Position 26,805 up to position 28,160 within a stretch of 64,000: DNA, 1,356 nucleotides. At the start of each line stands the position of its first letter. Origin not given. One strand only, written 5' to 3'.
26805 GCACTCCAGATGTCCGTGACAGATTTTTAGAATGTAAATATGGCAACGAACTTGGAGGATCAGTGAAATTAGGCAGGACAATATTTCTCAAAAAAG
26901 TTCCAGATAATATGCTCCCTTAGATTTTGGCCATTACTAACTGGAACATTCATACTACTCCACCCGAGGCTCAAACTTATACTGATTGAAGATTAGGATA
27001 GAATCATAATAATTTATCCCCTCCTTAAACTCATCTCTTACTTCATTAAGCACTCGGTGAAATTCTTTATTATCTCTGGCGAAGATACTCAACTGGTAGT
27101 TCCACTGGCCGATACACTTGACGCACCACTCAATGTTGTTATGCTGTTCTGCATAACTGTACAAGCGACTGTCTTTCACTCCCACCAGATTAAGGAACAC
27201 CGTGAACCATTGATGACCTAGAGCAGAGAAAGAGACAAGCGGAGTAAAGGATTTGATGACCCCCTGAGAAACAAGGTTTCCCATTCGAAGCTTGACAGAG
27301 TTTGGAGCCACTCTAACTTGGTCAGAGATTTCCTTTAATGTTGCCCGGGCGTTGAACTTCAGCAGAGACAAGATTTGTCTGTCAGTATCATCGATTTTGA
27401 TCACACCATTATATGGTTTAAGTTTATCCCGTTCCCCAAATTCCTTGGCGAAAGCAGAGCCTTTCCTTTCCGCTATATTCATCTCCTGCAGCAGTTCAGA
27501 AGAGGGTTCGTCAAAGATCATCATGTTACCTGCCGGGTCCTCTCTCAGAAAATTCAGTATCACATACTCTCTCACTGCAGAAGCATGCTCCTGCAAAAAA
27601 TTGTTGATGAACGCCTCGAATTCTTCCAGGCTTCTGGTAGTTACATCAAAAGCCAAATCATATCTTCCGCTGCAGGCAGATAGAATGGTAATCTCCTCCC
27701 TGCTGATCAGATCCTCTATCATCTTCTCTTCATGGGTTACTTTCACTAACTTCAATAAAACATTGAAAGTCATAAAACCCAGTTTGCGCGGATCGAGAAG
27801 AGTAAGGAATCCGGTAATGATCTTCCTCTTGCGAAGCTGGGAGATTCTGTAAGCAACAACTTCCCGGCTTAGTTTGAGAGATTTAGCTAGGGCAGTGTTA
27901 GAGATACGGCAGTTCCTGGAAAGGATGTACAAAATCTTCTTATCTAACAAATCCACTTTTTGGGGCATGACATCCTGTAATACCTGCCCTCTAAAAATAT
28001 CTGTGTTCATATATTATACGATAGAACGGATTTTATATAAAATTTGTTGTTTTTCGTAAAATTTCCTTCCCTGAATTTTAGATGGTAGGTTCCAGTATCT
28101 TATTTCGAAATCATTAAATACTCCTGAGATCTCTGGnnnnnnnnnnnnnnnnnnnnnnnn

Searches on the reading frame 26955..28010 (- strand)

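Call 40: search_protein_families(library=pfam, proteins=[window:26955-28010:-], max_evalue=0.0001)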
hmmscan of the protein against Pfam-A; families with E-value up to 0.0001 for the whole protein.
window:26955-28010:- (351 aa): 4 families
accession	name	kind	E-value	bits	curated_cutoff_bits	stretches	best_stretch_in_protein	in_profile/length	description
PF13412.12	HTH_24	-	1.2e-21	76.4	21.9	2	20-66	2-48/48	Winged helix-turn-helix DNA-binding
PF13404.12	HTH_AsnC-type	-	5e-21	74.7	27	2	20-60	2-42/42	AsnC-type helix-turn-helix domain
PF01037.27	AsnC_trans_reg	-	2.2e-10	40.7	25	0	90-142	4-59/73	Lrp/AsnC ligand binding domain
PF13545.12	HTH_Crp_2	-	9.3e-07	29.2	27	0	34-77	21-67/70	Crp-like helix-turn-helix domain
